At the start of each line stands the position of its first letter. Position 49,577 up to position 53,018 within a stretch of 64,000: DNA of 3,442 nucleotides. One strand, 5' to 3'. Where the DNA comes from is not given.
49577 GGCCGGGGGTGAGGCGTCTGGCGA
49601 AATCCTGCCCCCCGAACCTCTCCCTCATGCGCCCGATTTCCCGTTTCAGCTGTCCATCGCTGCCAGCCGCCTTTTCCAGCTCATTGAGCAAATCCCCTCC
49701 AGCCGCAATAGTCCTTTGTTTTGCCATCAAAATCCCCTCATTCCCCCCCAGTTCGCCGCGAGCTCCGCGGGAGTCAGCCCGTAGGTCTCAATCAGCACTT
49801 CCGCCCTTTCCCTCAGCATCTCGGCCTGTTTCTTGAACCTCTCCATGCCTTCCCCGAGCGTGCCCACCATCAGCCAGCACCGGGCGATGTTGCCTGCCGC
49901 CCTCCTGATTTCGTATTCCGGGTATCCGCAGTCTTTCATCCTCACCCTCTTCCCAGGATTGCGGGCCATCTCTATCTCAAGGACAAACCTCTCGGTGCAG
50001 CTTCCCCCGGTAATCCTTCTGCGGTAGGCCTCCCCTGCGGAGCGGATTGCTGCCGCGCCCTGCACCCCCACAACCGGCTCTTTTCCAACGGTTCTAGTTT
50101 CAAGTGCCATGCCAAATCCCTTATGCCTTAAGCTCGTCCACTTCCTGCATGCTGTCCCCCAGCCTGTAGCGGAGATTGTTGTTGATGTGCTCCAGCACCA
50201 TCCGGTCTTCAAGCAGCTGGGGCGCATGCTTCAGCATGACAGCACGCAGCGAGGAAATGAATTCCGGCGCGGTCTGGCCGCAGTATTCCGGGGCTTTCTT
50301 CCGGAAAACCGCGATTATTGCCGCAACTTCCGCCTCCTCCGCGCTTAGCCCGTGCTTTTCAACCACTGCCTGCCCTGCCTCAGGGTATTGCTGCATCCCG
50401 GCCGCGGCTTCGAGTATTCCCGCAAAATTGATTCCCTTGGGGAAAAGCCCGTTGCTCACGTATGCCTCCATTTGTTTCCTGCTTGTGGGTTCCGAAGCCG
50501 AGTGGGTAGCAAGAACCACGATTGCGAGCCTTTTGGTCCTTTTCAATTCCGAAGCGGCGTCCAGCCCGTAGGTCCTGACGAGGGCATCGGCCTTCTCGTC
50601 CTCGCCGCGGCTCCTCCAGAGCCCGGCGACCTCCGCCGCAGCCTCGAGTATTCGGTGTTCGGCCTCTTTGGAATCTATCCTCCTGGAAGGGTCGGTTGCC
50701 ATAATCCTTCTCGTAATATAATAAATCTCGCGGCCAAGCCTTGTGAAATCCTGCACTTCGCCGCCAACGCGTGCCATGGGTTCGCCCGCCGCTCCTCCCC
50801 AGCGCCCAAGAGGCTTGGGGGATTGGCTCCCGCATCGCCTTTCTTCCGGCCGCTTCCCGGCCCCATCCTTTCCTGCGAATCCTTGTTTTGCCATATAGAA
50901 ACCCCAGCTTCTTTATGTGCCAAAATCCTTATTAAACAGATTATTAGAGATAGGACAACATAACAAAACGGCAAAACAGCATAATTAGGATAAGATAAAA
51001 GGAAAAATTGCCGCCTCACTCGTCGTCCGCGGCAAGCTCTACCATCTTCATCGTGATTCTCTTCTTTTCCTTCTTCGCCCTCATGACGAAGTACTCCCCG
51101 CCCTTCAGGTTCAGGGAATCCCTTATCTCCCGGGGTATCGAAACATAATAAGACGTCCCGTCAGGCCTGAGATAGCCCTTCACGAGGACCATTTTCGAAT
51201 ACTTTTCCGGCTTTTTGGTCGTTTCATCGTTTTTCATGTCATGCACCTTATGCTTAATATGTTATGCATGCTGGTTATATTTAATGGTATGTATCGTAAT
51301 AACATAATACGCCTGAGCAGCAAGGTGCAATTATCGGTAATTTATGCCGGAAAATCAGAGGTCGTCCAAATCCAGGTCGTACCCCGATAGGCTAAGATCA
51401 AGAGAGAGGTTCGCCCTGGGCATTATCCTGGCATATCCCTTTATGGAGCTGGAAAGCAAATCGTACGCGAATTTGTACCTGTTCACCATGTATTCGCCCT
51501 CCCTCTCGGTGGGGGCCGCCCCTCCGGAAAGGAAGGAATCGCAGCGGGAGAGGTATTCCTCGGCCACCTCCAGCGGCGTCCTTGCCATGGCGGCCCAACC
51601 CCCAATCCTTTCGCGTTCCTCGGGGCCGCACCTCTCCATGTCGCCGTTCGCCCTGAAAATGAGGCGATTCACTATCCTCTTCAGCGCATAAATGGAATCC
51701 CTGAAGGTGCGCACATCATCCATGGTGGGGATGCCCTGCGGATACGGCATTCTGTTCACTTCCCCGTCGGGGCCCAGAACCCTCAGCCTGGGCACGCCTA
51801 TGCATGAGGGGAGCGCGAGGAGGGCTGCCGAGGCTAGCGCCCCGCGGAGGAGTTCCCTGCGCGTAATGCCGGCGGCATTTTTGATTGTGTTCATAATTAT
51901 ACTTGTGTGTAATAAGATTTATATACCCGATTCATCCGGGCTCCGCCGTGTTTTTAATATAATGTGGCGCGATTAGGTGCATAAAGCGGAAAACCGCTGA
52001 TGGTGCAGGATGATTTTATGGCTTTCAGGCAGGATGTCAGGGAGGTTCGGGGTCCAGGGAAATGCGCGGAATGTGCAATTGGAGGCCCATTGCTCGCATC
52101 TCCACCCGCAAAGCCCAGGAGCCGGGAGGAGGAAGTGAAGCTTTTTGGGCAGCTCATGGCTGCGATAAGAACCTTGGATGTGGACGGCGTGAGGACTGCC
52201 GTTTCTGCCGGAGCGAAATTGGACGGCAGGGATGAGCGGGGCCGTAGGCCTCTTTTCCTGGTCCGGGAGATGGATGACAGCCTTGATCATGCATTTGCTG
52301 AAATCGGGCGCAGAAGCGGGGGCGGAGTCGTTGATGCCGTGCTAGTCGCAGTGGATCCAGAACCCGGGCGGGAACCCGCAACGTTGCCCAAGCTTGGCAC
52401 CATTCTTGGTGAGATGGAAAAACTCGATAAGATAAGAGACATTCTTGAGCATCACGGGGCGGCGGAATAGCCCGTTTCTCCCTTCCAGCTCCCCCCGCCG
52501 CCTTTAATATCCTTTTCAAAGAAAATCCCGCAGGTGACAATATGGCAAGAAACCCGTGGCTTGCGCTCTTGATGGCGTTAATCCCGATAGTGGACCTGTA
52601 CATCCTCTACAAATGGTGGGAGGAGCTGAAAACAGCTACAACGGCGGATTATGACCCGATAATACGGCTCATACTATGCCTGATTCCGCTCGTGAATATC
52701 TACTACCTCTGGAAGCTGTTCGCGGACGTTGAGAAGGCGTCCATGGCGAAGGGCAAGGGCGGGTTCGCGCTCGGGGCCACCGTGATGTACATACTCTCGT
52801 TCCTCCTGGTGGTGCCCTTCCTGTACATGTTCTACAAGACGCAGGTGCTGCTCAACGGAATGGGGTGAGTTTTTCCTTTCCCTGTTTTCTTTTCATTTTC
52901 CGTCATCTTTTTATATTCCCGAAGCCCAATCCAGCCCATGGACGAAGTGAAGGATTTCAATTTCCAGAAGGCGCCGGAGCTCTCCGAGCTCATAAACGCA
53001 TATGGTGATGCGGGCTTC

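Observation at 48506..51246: AbrB-like gene followed by four tightly coupled paralogous genes of unknown function that share a conserved junction cassette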

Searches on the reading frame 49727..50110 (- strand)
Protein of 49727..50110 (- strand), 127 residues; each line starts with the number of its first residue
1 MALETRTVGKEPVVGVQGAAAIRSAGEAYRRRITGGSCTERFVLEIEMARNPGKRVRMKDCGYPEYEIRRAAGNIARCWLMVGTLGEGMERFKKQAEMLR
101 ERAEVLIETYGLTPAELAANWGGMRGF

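Call 3: search_protein_families(library=pfam, proteins=[window:49727-50110:-], max_evalue=1)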
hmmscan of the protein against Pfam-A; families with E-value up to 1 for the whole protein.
window:49727-50110:- (127 aa): 1 family
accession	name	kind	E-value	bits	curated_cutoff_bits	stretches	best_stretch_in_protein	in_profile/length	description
PF15940.10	YjcB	-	0.17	12.6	27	1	71-117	45-88/90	Family of unknown function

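Call 25: search_protein_families(library=phrogs, proteins=[window:49727-50110:-], max_evalue=0.1)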
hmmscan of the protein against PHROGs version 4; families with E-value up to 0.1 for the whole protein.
window:49727-50110:- (127 aa): 0 families

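Call 26: search_protein_families(library=padloc, proteins=[window:49727-50110:-], max_evalue=0.1)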
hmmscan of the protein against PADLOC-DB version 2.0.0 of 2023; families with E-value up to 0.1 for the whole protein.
window:49727-50110:- (127 aa): 0 families

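Call 27: search_protein_families(library=ncbifam, proteins=[window:49727-50110:-], max_evalue=0.1)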
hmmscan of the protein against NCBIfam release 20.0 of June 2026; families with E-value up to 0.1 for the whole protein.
window:49727-50110:- (127 aa): 0 families

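Call 40: search_solved_structures(query=window:49727-50110:-, max_evalue=10)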
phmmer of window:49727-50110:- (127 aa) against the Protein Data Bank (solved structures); distinct sequences matched with E-value up to 10: 22.
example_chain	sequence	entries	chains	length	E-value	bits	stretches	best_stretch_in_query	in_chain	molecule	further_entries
3ugm_A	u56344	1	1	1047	1.3e-11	48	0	93-119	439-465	TAL effector AvrBs3/PthA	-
4oto_A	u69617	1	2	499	4.2e-09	39.9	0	94-125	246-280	Hax3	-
7qnl_AAA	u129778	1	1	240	0.036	17.5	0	99-124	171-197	DARPIN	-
28qm_B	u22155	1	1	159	0.059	16.8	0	99-124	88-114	DARPin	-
28qn_A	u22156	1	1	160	0.06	16.8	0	99-124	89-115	DARPin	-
5lem_A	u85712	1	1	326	0.063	16.7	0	99-124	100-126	DD_Off7_11_3G124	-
5le9_A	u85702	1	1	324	0.073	16.5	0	99-124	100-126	DD_Off7_09_3G124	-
5lel_A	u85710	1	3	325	0.088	16.3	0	99-124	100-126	DD_Off7_10_3G124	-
5lea_A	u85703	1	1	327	0.11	15.9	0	99-124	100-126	DD_Off7_12_3G124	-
5fin_A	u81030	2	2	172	0.13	15.7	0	99-124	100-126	NI3C DARPIN MUTANT5 HG-SITE N1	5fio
7tbq_A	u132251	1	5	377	0.17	15.3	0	99-124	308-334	D7 LOV2-DARPin fusion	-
1svx_A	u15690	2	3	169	0.18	15.3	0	99-124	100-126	Ankyrin Repeat Protein off7 | Designed AR protein off7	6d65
5h76_A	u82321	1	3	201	0.32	14.5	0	99-124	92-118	DARPin,Immunoglobulin G-binding protein A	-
6gfo_E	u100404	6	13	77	0.34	14.4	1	89-124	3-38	CP12 polypeptide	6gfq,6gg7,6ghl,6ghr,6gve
7tbo_A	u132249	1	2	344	0.58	13.6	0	99-124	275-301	D12 LOV2-DARPin fusion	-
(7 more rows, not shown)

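Call 63: find_related_loci(query=window:49727-50110:-, collection=viral_contigs, flank=8000)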
Query window:49727-50110:- (127 aa) in viral_contigs; peptide patterns used: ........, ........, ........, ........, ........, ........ (x = any residue, [..] = any of these).
3 stretches matched a pattern, but none encodes a relative of the query by tblastn (E <= 1e-3).

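Call 85: search_solved_structures(query=A6, max_evalue=10, show_alignments=1)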
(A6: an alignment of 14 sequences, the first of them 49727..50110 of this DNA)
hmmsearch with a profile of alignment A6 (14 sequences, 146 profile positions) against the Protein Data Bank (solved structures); distinct sequences matched with E-value up to 10: 10.
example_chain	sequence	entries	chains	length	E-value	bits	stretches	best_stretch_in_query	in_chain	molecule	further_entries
9ld1_A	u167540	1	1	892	1.8e-06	30.9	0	93-93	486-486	inactivate TOD4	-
9lcz_A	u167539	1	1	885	2.2e-06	30.6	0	94-94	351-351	Inactivate TOD6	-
9lcx_A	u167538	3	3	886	2.2e-06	30.6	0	95-112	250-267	Inactivate TOD6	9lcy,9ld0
4osk_A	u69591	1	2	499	4.7e-06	29.6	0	94-117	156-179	Hax3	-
3ugm_A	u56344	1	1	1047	9e-06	28.6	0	93-115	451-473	TAL effector AvrBs3/PthA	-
8c54_A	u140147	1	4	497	0.45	13.4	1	72-119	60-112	Succinate semialdehyde dehydrogenase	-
7dll_A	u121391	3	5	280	0.83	12.5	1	74-113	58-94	(S)-specific carbonyl reductase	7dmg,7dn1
7dld_A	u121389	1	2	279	1.3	11.8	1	74-105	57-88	Carbonyl Reductase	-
7dlm_A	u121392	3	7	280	1.4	11.8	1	74-105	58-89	Carbonyl Reductase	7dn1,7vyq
3ctm_A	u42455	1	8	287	1.4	11.8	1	74-105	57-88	Carbonyl Reductase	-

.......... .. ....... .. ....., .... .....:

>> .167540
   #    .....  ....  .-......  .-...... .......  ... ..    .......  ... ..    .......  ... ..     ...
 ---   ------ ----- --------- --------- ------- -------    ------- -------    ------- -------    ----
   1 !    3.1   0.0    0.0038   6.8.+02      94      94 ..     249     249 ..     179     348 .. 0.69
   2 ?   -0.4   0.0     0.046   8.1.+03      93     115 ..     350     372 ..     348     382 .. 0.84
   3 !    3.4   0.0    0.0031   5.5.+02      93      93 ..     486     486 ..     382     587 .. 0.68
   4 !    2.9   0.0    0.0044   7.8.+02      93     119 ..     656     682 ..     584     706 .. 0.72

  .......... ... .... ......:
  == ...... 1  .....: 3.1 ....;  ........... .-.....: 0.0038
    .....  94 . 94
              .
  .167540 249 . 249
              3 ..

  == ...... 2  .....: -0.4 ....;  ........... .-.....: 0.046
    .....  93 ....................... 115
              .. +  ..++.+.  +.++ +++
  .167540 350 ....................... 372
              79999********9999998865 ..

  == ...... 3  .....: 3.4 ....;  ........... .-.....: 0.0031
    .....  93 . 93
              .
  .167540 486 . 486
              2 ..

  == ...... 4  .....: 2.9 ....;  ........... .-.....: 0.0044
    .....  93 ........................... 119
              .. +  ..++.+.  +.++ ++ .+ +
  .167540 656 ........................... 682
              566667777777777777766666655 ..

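Call 87: search_protein_families(library=pfam, alignment_id=A6, max_evalue=0.1)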
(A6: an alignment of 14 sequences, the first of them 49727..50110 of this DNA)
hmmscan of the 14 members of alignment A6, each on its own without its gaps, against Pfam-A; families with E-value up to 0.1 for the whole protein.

A. member 1, window:49727-50110:- (127 aa): 0 families

B. families by the number of members that match (of 14 scanned): 7 families
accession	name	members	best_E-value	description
PF14559.12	TPR_19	2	0.0061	Tetratricopeptide repeat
PF08922.17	DUF1905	1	0.041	Domain of unknown function (DUF1905)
PF00440.29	TetR_N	1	0.044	Bacterial regulatory proteins, tetR family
PF10979.13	DUF2786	1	0.048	Protein of unknown function (DUF2786)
PF18984.5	DUF5717_N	1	0.083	Family of unknown function (DUF5717)N-terminal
PF09373.15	PMBR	1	0.09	Pseudomurein-binding repeat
PF18035.6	Bap31_Bap29_C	1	0.092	Bap31/Bap29 cytoplasmic coiled-coil domain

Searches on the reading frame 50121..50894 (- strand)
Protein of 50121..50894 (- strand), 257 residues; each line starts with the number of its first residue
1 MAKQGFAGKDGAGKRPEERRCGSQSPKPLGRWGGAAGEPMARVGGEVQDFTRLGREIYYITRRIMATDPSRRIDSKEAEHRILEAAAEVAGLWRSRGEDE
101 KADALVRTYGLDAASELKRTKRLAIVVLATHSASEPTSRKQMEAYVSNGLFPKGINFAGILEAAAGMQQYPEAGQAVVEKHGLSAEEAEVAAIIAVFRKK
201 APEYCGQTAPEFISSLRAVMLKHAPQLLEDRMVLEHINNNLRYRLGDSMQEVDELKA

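Call 3: search_protein_families(library=pfam, proteins=[window:50121-50894:-], max_evalue=1)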
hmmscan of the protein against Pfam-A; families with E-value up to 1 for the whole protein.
window:50121-50894:- (257 aa): 0 families

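Call 6: find_homologous_proteins(query=window:50121-50894:-, max_evalue=0.01)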
Query window:50121-50894:- (257 aa): 1 proteins with E <= 0.01 among 3810 candidates.
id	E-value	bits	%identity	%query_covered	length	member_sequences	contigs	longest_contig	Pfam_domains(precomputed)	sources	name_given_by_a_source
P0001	9.3e-156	535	96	100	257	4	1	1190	-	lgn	-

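Call 11: find_encoding_contigs(protein=P0001, flank=10000)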
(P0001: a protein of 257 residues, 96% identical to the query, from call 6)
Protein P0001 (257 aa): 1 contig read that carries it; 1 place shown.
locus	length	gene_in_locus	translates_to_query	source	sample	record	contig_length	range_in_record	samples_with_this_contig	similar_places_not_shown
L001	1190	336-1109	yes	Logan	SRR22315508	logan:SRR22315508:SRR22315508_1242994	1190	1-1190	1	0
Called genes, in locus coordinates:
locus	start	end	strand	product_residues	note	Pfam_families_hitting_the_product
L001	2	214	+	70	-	?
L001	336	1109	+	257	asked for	-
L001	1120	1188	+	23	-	?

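Call 25: search_protein_families(library=phrogs, proteins=[window:50121-50894:-], max_evalue=0.1)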
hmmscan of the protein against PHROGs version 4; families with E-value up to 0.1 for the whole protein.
window:50121-50894:- (257 aa): 0 families

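Call 26: search_protein_families(library=padloc, proteins=[window:50121-50894:-], max_evalue=0.1)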
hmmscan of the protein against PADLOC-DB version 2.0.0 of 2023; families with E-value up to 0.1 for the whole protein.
window:50121-50894:- (257 aa): 0 families

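Call 27: search_protein_families(library=ncbifam, proteins=[window:50121-50894:-], max_evalue=0.1)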
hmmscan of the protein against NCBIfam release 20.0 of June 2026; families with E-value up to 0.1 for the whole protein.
window:50121-50894:- (257 aa): 0 families

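Call 39: search_solved_structures(query=window:50121-50894:-, max_evalue=10)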
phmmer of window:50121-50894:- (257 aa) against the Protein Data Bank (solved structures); distinct sequences matched with E-value up to 10: 6.
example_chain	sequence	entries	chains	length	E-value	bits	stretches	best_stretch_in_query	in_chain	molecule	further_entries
3hrs_A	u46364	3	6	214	0.41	13.5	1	98-190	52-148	Metalloregulator ScaR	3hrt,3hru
9evs_1T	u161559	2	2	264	0.64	12.9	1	133-195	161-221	uL22m | Large ribosomal subunit protein uL22m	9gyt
6mkd_D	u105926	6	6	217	0.97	12.3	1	22-98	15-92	Padi4 (92-105) peptide and MHC Class II I-Ab beta chain,H-2 class II histocompatibility an | Padi 4 (92-105) peptide and MHC Class II IAb beta chain | Padi4 (92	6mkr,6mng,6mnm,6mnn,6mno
3rdt_D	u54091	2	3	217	1.4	11.8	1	24-98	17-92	3K peptide, linker and MHC H-2 class II I-Ab beta chain | protein of 3K peptide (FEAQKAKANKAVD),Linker region - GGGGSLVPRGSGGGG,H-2 class II histoco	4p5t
1lnu_B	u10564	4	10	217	1.4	11.8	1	24-98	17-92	H-2 class II histocompatibility antigen, A beta chain | 3K peptide, Linker, and H-2 class II histocompatibility antigen (A beta chain) | 3K peptide, Linker,and 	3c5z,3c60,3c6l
4p46_D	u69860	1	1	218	1.4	11.8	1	24-98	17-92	3K Peptide,H-2 class II histocompatibility antigen, A beta chain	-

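Call 66: predict_structure(alignment_id=A5)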
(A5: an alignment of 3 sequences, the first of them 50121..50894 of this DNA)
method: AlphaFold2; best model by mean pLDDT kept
length: 257 residues; sequences in the alignment: 3
mean_pLDDT: 53.5   pTM: 0.43
mean pLDDT of the five models: 53.5, 53.5, 53.2, 50.8, 41.5
residues with pLDDT >= 90: 1; 70-90: 49; 50-70: 105; < 50: 102
segments of 3 or more residues with pLDDT < 50: 1-78, 132-134, 240-257
pLDDT, mean of each block of 10 residues (from residue 1): 32 30 28 26 25 37 38 44 61 71 64 58 56 52 53 66 80 86 79 73 63 67 63 54 44 37
secondary structure, 60 per line:
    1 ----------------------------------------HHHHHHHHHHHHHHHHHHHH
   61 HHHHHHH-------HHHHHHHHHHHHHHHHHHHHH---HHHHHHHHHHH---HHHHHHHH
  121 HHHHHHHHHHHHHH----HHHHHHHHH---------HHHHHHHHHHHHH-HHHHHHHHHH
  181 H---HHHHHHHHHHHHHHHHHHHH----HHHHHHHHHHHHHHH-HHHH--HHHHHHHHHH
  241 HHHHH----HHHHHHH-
elements in order: H41-67 H75-95 H99-109 H113-134 H139-147 H157-169 H171-181 H185-204 H209-223 H225-228 H231-245 H250-256

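Call 68: search_protein_representatives(alignment_id=A5)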
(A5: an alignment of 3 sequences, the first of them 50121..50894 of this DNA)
Query: 3 sequences, 257 profile positions. Proteins with E-value up to 0.001 (for the whole library): 12; up to 1e-10: 2; up to 1e-30: 1. The best 12 are listed.
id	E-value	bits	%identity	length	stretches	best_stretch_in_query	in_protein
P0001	4.8e-167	570.0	-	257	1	1-257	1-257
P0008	2.1e-12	63.2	-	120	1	33-113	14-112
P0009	7.7e-09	51.6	-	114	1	38-119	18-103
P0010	1.4e-06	44.2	-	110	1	36-113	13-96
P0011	4.2e-06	42.6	-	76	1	63-114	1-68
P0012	6.6e-06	41.9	-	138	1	40-114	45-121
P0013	2.7e-05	39.9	-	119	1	48-119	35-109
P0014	4.4e-05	39.2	-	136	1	37-113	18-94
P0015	1.9e-04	37.2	-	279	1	33-115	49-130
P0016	4.5e-04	35.9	-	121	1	52-115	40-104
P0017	6.1e-04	35.5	-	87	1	33-101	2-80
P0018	6.9e-04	35.3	-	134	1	49-115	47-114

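Call 70: find_encoding_contigs(protein=P0015, flank=8000)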
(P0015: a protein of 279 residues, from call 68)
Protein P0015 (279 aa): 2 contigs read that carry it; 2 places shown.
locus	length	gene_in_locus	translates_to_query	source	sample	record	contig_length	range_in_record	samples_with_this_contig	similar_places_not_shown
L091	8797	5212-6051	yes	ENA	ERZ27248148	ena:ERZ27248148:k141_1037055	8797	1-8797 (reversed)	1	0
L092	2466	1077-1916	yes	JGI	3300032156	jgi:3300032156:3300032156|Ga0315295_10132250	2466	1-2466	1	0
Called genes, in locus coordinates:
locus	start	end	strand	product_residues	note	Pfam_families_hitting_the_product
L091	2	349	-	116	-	?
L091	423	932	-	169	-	-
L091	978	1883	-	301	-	PF01916:DS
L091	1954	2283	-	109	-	-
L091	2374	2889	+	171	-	-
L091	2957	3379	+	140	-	-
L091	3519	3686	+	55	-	PF04014:MazE_antitoxin (faint)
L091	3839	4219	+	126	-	-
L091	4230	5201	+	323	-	-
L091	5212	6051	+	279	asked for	-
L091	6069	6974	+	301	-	-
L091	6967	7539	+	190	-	-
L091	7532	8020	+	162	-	-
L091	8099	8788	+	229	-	PF01381:HTH_3, PF12844:HTH_19 (weak)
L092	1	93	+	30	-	?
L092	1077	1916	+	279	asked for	-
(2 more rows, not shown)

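Call 79: find_encoding_contigs(protein=P0012, flank=8000, max_places=3)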
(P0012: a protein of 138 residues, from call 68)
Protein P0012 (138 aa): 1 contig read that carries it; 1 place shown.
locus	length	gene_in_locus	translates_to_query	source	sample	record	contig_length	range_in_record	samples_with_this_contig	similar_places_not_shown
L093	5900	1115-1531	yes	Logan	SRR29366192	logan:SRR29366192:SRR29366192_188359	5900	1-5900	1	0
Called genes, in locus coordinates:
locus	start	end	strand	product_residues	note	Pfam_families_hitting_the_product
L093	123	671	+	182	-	-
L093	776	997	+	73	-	-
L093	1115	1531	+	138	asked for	-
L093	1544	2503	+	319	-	-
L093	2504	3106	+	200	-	-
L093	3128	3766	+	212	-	-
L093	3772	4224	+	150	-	-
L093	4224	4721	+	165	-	-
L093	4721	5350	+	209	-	-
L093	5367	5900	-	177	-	?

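Call 80: find_encoding_contigs(protein=P0009, flank=8000, max_places=3)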
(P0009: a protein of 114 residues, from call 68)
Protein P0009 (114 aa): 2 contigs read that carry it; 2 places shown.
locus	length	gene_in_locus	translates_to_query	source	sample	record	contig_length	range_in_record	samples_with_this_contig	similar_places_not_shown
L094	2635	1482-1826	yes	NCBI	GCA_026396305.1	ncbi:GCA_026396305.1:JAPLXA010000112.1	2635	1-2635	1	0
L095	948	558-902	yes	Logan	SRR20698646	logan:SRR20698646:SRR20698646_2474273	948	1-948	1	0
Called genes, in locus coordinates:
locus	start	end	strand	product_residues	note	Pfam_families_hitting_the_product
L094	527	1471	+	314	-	-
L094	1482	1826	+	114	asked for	-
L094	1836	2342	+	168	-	-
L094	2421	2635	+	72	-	?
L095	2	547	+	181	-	?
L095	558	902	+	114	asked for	-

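Call 89: fold_search(model_id=the predicted structure, library=pdb)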
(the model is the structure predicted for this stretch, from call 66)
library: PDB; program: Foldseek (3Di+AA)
matches with E <= 10: 112; with E <= 0.001: 0
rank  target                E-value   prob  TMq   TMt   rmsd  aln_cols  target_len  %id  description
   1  8glv_Fm               7.7e-01  0.08  0.13  0.02  29.2       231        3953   16  96-nm repeat unit of doublet microtubules from Chlamydomonas reinhardtii flagella (released 2023-05-31)
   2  7zy4_A                1.2e+00  0.12  0.18  0.16  18.3       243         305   14  Crystal structure of human CstF77 in complex with hFip1 (released 2022-09-14)
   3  2ond_A                1.4e+00  0.12  0.18  0.16  17.6       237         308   14  Crystal Structure of the HAT-C domain of murine CstF-77 (released 2007-04-10)
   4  5cwb                  1.8e+00  0.12  0.18  0.21  15.1       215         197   13  Crystal structure of de novo designed helical repeat protein DHR4 (released 2015-12-16)
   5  1zww_A                2.2e+00  0.06  0.17  0.19  23.6       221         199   15  Crystal structure of endophilin-A1 BAR domain (released 2005-08-02)
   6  9qo4_B                2.5e+00  0.06  0.16  0.12  17.4       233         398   14  Dissociation-state-3 of 9-subunit CSN and SCF (SKP1-SKP2-CKS1) complex (released 2026-02-04)
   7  7mwr_B                2.8e+00  0.08  0.18  0.18  14.2       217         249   12  Structure of De Novo designed beta sheet heterodimer LHD101A53/B4 (released 2022-01-19)
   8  9jih_A                2.9e+00  0.09  0.19  0.18  25.4       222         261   15  Crystal structure of BAR domain of ACAP4 (released 2026-01-14)
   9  2efc_A                2.9e+00  0.08  0.18  0.18  17.8       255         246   10  Ara7-GDP/AtVps9a (released 2008-02-26)
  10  6ixg_A                2.9e+00  0.04  0.11  0.13  28.1       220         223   14  Crystal structure of native apo SH3BP5 (P41) (released 2019-03-20)
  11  2idg_A                3.0e+00  0.08  0.18  0.24  11.8       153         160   15  Crystal Structure of hypothetical protein AF0160 from Archaeoglobus fulgidus (released 2006-11-14)
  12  6fes_B                3.0e+00  0.07  0.16  0.12  18.3       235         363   10  Crystal structure of novel repeat protein BRIC2 fused to DARPin D12 (released 2018-09-05)
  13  1key_D                3.0e+00  0.04  0.14  0.16  17.4       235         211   11  Crystal Structure of Mouse Testis/Brain RNA-binding Protein (TB-RBP) (released 2002-07-03)
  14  3syv_F                3.3e+00  0.02  0.11  0.11  24.6       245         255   12  Crystal structure of mPACSIN 3 F-BAR domain mutant (released 2012-05-16)
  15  8odt_A                3.3e+00  0.02  0.10  0.11  25.2       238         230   14  Structure of TolQR complex from E.coli (released 2023-11-01)
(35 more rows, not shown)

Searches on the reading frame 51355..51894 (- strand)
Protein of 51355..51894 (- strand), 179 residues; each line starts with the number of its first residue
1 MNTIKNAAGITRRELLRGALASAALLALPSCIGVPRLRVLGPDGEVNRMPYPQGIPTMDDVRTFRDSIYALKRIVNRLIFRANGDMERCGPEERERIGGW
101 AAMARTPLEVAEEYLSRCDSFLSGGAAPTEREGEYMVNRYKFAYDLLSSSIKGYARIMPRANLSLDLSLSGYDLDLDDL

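Call 3: search_protein_families(library=pfam, proteins=[window:51355-51894:-], max_evalue=1)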
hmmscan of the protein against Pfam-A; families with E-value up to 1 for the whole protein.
window:51355-51894:- (179 aa): 1 family
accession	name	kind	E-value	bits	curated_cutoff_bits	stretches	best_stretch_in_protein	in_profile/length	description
PF10518.14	TAT_signal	-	0.0065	16.8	22.7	1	10-29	2-21/21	TAT (twin-arginine translocation) pathway signal sequence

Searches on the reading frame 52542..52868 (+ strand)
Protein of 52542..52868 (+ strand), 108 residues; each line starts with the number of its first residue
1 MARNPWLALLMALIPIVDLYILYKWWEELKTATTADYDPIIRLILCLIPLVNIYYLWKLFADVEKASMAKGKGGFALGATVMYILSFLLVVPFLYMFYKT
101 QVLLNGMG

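Call 3: search_protein_families(library=pfam, proteins=[window:52542-52868:+], max_evalue=1)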
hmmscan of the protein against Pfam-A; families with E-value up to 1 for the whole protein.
window:52542-52868:+ (108 aa): 2 families
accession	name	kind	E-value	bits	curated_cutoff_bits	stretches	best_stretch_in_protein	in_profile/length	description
PF14219.11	DUF4328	-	0.00016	21.7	27.2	2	1-35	54-88/166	Domain of unknown function (DUF4328)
PF18936.5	DUF5684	-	0.032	15.3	27.4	1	11-89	2-69/81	Family of unknown function (DUF5684)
